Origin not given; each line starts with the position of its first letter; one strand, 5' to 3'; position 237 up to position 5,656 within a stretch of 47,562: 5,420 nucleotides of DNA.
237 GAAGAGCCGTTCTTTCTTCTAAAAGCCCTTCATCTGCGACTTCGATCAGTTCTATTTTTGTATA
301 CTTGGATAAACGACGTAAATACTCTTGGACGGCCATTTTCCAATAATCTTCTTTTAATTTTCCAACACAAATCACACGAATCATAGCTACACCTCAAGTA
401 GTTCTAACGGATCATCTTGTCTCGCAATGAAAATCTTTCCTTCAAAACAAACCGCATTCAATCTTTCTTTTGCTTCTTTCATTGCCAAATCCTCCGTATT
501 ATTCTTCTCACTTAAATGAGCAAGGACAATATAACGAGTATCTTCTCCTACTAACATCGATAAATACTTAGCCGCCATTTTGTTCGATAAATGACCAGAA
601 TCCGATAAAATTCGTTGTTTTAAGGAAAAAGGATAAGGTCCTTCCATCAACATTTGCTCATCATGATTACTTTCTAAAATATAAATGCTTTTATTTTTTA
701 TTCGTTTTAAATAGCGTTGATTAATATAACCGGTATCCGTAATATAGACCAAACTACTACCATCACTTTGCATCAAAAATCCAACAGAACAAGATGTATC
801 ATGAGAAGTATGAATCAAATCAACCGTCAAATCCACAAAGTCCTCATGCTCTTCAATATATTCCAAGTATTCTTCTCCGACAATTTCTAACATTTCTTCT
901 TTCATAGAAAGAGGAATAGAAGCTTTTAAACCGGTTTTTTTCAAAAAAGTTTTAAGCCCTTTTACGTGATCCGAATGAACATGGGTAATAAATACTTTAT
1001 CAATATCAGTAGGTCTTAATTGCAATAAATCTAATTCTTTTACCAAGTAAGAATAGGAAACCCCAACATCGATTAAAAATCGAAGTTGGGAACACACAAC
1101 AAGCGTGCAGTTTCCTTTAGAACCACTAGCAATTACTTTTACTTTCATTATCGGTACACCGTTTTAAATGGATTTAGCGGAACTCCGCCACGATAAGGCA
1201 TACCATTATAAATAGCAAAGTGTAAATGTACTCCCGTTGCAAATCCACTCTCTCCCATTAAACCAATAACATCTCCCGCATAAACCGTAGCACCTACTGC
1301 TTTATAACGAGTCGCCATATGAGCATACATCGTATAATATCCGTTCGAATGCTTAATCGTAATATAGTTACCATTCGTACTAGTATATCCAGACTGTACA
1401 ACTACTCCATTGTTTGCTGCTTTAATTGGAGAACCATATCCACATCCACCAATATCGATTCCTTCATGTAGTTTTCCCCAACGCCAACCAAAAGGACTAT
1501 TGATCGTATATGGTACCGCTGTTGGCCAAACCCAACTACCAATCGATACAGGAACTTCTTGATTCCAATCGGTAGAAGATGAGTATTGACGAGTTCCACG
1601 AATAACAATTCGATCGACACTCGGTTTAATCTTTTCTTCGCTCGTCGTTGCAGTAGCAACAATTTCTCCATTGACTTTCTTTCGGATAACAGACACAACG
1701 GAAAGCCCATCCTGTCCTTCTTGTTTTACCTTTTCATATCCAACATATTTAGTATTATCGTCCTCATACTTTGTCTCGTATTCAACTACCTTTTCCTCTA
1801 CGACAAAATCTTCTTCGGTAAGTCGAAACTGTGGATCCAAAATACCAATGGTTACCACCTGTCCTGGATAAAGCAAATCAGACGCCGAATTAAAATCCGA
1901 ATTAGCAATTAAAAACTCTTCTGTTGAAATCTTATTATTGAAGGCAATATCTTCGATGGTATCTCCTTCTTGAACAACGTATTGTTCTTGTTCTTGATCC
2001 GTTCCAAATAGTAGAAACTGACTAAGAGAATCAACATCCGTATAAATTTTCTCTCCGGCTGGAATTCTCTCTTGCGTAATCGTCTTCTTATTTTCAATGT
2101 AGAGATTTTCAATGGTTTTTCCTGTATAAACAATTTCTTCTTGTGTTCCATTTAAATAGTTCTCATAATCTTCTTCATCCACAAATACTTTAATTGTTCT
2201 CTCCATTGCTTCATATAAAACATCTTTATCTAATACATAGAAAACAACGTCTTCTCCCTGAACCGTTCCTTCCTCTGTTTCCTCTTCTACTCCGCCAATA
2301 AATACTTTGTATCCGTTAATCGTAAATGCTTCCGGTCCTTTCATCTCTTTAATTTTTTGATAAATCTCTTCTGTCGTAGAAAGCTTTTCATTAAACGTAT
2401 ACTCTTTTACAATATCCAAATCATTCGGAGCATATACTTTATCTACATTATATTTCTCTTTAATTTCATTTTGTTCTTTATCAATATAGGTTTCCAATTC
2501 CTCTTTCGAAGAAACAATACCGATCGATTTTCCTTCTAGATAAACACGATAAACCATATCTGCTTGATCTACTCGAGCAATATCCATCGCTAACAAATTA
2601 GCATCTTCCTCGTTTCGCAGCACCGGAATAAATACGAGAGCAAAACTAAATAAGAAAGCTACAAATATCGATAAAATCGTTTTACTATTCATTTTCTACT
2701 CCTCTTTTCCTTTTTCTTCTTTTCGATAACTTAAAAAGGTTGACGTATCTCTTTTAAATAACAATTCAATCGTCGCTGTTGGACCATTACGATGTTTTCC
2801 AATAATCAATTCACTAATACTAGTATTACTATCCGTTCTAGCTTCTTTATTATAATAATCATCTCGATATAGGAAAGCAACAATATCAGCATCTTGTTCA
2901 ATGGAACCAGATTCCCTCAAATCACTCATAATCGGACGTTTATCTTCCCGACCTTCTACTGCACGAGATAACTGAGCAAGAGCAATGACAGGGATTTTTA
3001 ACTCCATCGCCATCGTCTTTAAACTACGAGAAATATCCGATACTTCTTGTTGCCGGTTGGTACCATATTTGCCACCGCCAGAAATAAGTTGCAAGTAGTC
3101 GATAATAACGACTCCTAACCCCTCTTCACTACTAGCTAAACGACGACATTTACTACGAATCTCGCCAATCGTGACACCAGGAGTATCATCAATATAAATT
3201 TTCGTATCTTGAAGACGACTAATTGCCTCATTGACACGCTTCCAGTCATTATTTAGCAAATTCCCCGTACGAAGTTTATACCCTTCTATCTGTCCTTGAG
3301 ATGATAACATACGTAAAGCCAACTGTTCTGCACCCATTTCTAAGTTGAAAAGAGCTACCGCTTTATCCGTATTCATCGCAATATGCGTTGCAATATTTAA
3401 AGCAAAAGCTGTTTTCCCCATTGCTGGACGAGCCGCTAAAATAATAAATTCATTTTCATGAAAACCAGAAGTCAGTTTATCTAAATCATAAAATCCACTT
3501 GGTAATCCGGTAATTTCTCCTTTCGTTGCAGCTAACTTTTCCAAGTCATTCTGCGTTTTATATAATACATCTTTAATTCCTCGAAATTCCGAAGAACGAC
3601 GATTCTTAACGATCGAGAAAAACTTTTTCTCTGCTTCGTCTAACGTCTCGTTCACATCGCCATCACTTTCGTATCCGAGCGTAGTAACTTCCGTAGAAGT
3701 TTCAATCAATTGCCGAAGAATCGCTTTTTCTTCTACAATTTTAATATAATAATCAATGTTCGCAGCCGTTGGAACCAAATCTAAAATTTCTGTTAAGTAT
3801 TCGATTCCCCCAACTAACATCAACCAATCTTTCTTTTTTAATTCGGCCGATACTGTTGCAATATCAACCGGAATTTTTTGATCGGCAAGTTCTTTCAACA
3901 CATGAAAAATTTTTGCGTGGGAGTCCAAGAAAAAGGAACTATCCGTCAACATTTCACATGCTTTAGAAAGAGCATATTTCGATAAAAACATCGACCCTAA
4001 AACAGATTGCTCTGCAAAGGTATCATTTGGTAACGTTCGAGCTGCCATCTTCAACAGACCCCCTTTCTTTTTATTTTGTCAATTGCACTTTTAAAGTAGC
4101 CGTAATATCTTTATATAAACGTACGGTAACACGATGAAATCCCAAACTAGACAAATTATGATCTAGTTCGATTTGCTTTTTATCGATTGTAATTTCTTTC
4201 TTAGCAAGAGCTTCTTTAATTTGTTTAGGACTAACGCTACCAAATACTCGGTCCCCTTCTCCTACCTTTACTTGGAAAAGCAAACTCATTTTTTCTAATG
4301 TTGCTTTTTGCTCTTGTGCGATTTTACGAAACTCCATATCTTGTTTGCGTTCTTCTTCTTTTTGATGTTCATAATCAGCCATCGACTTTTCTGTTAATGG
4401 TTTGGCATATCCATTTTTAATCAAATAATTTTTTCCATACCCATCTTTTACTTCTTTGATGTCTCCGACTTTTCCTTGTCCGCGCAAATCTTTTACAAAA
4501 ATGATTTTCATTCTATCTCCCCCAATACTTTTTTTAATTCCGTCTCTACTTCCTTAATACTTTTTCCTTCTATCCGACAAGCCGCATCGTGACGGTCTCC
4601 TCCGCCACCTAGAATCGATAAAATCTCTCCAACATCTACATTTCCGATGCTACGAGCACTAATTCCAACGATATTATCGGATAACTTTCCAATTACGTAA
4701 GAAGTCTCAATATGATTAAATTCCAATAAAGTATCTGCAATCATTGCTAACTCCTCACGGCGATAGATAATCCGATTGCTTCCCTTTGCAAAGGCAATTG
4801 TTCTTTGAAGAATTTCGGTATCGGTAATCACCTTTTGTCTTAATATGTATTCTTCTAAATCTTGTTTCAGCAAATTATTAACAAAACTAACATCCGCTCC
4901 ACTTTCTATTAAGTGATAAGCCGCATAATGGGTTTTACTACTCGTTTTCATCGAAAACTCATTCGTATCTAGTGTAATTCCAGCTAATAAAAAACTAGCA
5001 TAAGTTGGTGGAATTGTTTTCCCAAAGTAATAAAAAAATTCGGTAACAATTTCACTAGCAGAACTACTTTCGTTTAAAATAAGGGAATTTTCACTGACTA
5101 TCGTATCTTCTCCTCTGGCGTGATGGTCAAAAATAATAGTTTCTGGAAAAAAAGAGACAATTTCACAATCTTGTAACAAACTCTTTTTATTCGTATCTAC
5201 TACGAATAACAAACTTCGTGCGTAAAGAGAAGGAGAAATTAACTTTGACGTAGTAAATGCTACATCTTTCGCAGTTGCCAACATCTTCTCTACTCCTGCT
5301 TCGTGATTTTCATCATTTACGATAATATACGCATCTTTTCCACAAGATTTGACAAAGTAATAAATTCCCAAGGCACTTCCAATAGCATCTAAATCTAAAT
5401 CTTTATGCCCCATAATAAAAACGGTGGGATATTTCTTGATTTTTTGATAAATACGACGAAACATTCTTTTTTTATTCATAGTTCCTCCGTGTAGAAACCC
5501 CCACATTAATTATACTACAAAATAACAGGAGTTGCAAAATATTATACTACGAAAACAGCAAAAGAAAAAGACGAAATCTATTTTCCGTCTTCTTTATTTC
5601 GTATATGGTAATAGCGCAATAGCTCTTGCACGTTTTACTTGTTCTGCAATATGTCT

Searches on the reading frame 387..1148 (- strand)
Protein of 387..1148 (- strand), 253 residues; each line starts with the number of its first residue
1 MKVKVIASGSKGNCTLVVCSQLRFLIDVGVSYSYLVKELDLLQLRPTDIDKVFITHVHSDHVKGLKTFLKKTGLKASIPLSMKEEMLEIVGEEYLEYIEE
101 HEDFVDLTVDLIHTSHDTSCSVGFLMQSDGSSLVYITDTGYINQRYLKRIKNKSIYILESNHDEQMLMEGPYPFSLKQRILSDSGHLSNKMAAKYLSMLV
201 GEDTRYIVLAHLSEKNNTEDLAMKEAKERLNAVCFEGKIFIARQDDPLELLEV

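Call 8: search_protein_families(library=pfam, proteins=[window:387-1148:-], max_evalue=0.001)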
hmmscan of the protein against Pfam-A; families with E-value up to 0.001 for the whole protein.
window:387-1148:- (253 aa): 3 families
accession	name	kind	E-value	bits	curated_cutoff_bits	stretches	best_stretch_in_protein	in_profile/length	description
PF12706.13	Lactamase_B_2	-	8.6e-15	55.3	27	1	23-200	2-191/200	Beta-lactamase superfamily domain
PF00753.33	Lactamase_B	-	3.8e-13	50.3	22.7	1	11-211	5-196/196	Metallo-beta-lactamase superfamily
PF23023.1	Anti-Pycsar_Apyc1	-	9.8e-08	32.2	50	1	12-72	20-77/250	Anti-Pycsar protein Apyc1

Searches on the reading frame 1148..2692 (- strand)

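Call 8: search_protein_families(library=pfam, proteins=[window:1148-2692:-], max_evalue=0.001)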
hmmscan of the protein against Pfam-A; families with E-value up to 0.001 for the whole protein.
window:1148-2692:- (514 aa): 3 families
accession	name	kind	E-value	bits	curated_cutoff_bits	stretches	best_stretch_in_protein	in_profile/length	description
PF01551.29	Peptidase_M23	-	1.3e-25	89.8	28.7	1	408-496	2-89/96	Peptidase family M23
PF07501.17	G5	-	2e-13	50.8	23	1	297-367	4-74/75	G5 domain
PF01476.26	LysM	-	1e-08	35.4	20.9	1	238-282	1-42/43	LysM domain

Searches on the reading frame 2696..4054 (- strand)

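Call 8: search_protein_families(library=pfam, proteins=[window:2696-4054:-], max_evalue=0.001)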
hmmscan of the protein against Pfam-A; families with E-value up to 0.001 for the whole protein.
window:2696-4054:- (452 aa): 4 families
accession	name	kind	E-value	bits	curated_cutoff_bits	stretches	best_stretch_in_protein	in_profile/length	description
PF03796.21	DnaB_C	-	8e-108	360.1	27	1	183-440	1-253/255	DnaB-like helicase C terminal domain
PF00772.26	DnaB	-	2.1e-28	98.8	23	1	8-109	2-103/103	DnaB-like helicase N terminal domain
PF13481.12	AAA_25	-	7.4e-12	45.7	27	1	191-362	22-190/195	AAA domain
PF20307.4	divDNAB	-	0.00045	19.4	26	0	313-364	201-252/356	Divergent DnaB-like ATPase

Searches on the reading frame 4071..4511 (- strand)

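Call 8: search_protein_families(library=pfam, proteins=[window:4071-4511:-], max_evalue=0.001)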
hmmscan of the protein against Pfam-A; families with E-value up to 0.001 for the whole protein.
window:4071-4511:- (146 aa): 2 families
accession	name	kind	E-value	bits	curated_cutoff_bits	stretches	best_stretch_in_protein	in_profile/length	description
PF03948.19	Ribosomal_L9_C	-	5.9e-24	84.8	23.2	1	65-144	3-84/86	Ribosomal protein L9, C-terminal domain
PF01281.25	Ribosomal_L9_N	-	5.8e-17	61.4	20.7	1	1-46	1-46/47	Ribosomal protein L9, N-terminal domain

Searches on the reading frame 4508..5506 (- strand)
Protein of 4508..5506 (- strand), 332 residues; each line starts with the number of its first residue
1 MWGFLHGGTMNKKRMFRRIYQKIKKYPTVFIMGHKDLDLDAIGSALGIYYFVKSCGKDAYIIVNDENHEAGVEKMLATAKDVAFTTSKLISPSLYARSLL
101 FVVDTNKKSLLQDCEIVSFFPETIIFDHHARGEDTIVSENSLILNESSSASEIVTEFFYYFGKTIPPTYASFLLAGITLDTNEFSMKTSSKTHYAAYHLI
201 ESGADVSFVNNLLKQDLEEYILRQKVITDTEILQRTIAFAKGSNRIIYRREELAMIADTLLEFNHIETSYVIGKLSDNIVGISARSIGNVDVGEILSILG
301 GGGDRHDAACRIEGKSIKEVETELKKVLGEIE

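Call 8: search_protein_families(library=pfam, proteins=[window:4508-5506:-], max_evalue=0.001)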
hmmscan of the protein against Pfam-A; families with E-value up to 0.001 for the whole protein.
window:4508-5506:- (332 aa): 2 families
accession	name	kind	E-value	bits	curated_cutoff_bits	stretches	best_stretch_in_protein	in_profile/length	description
PF01368.27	DHH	-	8.2e-19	68.5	28.1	1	29-177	2-125/125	DHH family, N-terminal domain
PF02272.25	DHHA1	-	2.8e-09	37.8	25.9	1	248-326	13-94/102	DHHA1 domain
